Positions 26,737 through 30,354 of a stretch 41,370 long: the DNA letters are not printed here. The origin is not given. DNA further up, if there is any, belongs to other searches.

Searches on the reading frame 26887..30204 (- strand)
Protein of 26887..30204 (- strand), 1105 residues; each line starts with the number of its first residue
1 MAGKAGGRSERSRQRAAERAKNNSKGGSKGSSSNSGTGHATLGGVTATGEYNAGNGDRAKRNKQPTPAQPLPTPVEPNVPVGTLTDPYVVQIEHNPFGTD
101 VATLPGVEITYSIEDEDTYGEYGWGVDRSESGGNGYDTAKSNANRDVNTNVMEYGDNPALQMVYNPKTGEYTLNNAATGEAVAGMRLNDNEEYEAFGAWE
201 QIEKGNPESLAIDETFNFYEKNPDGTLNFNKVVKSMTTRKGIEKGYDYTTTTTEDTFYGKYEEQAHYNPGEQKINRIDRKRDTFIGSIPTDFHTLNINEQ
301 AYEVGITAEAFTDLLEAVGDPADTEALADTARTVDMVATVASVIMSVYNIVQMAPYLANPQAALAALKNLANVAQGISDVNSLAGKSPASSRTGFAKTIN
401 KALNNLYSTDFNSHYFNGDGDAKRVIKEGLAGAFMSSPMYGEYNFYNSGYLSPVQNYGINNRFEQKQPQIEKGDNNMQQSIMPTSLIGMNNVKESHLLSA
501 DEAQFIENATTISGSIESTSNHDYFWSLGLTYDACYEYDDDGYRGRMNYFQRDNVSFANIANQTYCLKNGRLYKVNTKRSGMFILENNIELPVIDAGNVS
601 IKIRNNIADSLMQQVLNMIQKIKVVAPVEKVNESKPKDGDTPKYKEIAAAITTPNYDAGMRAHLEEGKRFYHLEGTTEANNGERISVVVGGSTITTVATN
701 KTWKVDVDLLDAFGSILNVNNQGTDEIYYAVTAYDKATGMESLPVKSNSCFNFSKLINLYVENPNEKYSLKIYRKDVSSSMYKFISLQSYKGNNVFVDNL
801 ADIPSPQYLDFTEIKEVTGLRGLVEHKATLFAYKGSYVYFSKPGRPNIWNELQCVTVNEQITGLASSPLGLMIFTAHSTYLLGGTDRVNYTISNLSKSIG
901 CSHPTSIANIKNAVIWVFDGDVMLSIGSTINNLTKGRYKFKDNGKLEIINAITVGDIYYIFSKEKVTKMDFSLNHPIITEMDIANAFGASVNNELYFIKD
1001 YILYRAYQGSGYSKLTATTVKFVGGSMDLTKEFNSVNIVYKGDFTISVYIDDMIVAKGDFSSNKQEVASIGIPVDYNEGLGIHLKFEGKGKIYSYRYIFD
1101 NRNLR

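Call 48: search_protein_families(library=phrogs, proteins=[window:26887-30204:-])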
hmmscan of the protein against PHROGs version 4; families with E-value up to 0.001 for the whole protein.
window:26887-30204:- (1105 aa): 1 family
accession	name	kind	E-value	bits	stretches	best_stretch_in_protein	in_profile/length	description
phrog_511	-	head and packaging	6.8e-22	78.6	1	602-1097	415-851/862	internal virion protein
